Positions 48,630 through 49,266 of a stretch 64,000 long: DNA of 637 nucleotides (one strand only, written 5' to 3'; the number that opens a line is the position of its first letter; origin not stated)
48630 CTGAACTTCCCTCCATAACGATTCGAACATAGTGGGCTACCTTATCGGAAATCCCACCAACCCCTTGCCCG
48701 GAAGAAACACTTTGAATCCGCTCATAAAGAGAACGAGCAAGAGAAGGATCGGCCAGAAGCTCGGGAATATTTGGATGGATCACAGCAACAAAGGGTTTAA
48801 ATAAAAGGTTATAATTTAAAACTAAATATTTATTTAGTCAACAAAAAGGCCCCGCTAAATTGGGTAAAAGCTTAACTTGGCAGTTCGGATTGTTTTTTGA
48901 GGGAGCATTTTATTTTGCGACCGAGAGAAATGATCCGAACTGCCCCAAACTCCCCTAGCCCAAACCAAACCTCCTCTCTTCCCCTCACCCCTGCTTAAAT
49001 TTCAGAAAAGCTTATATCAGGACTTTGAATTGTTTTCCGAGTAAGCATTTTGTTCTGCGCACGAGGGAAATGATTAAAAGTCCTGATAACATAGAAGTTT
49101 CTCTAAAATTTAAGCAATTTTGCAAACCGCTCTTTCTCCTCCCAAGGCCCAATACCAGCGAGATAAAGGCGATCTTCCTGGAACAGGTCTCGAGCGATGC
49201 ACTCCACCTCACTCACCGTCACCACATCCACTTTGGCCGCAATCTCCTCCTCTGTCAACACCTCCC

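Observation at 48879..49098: Tandem pair of hairpin elements with a conserved apical core and copy-specific perfect arms (defines a repeat family seen at four other loci)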

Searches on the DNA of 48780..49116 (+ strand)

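Call 18: search_rna_families(source=window, start=48780, end=49110, threshold=evalue, max_evalue=10, show_alignments=3)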
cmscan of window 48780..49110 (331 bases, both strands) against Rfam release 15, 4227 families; matches with E-value up to 10: 6.
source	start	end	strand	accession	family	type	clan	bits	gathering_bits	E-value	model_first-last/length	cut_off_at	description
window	48998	49110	-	RF04134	MIR7504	Gene; miRNA;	-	31.5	83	0.00064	1-124/124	no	MIR7504 microRNA precursor family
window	49009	49091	+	RF00841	mir-384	Gene; miRNA;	-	21.7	72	0.22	1-88/88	no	mir-384 microRNA precursor family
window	49013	49093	-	RF00841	mir-384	Gene; miRNA;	-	19.4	72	0.81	1-88/88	no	mir-384 microRNA precursor family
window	48926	48992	-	RF00333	snoZ157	Gene; snRNA; snoRNA; CD-box;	CL00063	15.4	55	3.4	1-100/100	no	Small nucleolar RNA Z157/R69/R10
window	48876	48945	-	RF03339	mir-3047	Gene; miRNA;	-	14.2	53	6.5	1-61/61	no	mir-3047 microRNA precursor family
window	48864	48962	-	RF00692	MIR171_2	Gene; miRNA;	CL00099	13.2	65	5.3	1-111/111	no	MIR171_2 microRNA precursor family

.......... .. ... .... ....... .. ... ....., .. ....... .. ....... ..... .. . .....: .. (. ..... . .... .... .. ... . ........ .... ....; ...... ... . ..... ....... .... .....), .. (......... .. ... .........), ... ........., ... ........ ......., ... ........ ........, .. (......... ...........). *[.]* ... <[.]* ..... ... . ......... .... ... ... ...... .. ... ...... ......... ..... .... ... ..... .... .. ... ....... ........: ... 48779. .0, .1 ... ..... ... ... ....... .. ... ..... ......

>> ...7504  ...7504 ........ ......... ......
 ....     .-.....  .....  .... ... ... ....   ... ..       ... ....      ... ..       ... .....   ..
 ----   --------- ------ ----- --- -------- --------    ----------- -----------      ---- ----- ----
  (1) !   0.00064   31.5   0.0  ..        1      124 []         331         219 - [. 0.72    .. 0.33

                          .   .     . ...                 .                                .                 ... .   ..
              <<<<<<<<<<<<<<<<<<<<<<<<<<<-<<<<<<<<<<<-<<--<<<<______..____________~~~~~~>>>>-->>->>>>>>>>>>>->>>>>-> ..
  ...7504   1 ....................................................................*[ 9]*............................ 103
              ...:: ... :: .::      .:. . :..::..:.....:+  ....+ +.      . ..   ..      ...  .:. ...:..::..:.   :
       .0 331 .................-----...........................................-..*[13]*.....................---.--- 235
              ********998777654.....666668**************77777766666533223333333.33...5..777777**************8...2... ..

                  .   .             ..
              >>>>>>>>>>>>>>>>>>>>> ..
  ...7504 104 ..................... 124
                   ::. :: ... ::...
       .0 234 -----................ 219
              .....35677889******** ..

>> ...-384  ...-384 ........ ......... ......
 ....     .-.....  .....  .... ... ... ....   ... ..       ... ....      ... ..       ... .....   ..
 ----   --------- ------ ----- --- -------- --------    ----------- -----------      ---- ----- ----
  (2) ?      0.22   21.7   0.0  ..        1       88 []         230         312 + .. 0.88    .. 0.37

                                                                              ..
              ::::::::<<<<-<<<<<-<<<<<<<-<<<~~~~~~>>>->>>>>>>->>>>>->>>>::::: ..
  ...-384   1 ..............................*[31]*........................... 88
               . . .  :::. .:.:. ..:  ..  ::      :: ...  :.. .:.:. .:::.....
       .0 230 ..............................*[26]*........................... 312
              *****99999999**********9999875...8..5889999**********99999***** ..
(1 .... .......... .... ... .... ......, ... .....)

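Call 30: build_rna_model(alignment_id=A1, structure=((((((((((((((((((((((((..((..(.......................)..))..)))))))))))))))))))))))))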
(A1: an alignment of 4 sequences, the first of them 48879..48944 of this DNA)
Model R1 built from alignment A1 (4 sequences, 85 columns); structure: as given.
model positions 72; base pairs 22; branch points 0; effective number of sequences 2.78; information 0.782 bits per position. Calibrated on 0.2 Mb of random sequence (short: E-values are rough).
structure used (alignment columns):
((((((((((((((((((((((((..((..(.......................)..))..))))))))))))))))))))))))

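Call 31: search_with_rna_model(model_id=R1, source=window, filters=off, max_evalue=10)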
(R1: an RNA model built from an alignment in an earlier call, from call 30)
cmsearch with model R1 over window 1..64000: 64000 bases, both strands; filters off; matches with E-value up to 10: 20.
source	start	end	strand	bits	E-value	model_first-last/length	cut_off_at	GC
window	8377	8446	+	81.9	1.6e-17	1-72/72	no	0.4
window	37951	38025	+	79.5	6.1e-17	1-72/72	no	0.4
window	48880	48943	+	78.8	9.2e-17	1-72/72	no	0.44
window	49020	49083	+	73.8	1.5e-15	1-72/72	no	0.41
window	8377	8446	-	27.1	0.00044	1-72/72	no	0.4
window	48880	48943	-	19.3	0.036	1-72/72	no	0.44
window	49020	49083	-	18.7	0.052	1-72/72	no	0.41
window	37951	38025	-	18.4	0.061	1-72/72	no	0.4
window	7454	7483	-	16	0.25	1-72/72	no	0.13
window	14736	14818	-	14.6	0.53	1-72/72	no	0.41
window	13389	13459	-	13.9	0.77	1-72/72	no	0.41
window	30510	30535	+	13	1.3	1-72/72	no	0.31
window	30510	30535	-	13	1.3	1-72/72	no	0.31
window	16342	16395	-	11.5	3.1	1-72/72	no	0.28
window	34585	34652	-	10.7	4.9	1-72/72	no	0.43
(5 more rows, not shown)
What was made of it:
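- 48879..48944 (+): R4a: intact copy with the short apex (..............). Covariance model 78.8 bits (call 31).
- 49015..49088 (+): R4b: intact copy with the short apex. Covariance model 73.8 bits (call 31).
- Checked: A covariance model built from the four copies scores them 74-82 bits on + and 18-27 bits on - (call 31).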

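Call 32: search_with_rna_model(model_id=R1, sources=[L001, L002, L003, L028, L029, L030, L031, L020], max_evalue=10)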
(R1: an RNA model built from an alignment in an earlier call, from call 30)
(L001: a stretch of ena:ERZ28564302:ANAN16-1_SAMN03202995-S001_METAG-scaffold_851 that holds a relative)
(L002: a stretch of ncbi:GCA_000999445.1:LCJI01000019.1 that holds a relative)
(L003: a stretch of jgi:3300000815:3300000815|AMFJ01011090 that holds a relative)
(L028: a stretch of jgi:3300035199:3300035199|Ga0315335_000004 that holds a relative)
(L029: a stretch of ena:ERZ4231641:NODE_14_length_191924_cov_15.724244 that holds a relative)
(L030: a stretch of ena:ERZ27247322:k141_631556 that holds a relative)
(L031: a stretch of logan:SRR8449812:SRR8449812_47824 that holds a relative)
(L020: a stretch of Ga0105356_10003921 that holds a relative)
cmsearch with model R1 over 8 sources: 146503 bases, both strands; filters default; matches with E-value up to 10: 7.
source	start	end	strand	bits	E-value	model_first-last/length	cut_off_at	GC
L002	11426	11489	-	78.8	2.1e-16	1-72/72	no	0.44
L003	7999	8062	-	78.8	2.1e-16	1-72/72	no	0.44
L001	11286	11349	-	73.8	3.5e-15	1-72/72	no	0.41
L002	11286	11349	-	73.8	3.5e-15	1-72/72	no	0.41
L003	7859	7922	-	73.8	3.5e-15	1-72/72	no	0.41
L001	11426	11489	-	70.2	2.8e-14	1-72/72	no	0.44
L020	5203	5238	+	23.2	0.0093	14-59/72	no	0.53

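Call 79: search_with_rna_model(model_id=R1, sources=[L033, L034, L035, L036, L037, L032], max_evalue=10)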
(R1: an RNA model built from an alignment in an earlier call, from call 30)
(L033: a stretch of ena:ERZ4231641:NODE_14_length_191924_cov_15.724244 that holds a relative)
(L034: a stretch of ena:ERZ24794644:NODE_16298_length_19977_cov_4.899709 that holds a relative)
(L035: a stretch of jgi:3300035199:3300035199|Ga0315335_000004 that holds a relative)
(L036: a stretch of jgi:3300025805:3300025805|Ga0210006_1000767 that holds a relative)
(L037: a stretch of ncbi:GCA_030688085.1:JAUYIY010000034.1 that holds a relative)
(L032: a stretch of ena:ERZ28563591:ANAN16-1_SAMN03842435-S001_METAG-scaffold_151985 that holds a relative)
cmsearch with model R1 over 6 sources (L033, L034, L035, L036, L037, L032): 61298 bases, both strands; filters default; matches with E-value up to 10: 0.
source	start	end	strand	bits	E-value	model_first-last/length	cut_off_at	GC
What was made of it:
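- Zero model hits in about 123 kb of relatives, although about 7 would be expected at the window's density (calls 32, 79).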

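Call 87: search_with_rna_model(model_id=R1, sources=[L038, L040], max_evalue=10)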
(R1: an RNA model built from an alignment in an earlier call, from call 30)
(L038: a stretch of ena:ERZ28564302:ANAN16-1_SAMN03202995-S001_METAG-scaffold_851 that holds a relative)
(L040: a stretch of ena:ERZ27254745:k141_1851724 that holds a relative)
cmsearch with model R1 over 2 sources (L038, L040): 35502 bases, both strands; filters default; matches with E-value up to 10: 0.
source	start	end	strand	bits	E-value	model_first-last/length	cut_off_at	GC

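Call 98: search_with_rna_model(model_id=R1, source=L038, start=16300, end=16700, filters=off, max_evalue=10, show_alignments=2)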
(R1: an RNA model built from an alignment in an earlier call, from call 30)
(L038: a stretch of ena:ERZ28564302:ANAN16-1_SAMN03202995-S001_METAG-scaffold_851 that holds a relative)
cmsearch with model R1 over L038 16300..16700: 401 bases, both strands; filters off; matches with E-value up to 10: 10.
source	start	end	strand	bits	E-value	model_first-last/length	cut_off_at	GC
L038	16555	16605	-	4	1.4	1-72/72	no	0.29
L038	16564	16597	+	3.5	1.8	1-72/72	no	0.38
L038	16414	16428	+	1.6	5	1-72/72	no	0.27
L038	16655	16673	-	1.2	6.6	1-72/72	no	0.58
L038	16305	16338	-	1.1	6.9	1-72/72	no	0.44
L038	16306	16337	+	0.9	7.8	1-72/72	no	0.44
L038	16628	16642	-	0.8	8.1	1-72/72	no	0.2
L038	16414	16474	-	0.6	8.9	1-72/72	no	0.31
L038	16436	16480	+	0.6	9.1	1-72/72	no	0.29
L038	16536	16562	+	0.5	9.7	1-72/72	no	0.11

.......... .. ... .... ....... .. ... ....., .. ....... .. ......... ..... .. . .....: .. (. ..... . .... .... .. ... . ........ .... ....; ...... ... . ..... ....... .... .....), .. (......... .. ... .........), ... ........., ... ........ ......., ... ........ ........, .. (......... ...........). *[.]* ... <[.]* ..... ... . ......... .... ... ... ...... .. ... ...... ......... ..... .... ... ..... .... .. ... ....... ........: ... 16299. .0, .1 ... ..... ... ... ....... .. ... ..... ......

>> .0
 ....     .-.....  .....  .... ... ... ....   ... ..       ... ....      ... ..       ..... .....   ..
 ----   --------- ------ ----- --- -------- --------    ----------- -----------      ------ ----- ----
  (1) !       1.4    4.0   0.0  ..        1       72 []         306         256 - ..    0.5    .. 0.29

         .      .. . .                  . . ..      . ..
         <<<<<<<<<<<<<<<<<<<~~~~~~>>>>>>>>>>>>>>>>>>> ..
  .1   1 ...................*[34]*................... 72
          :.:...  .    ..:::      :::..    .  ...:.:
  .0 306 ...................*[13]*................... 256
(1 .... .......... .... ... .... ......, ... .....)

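Call 102: search_dna_similar(query=window:48845-49116:+, collection=plasmids, mode=distant, max_evalue=0.01, max_rows=5)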
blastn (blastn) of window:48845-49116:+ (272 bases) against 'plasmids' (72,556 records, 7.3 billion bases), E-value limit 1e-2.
No match.

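Call 103: search_dna_similar(query=window:48845-49116:+, collection=phages, mode=distant, max_evalue=0.01, max_rows=5)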
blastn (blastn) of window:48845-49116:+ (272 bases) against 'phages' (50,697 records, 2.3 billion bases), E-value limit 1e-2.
No match.
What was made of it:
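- Tried and rejected: blastn of the R4 locus against plasmids and phages: no match (calls 102, 103).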
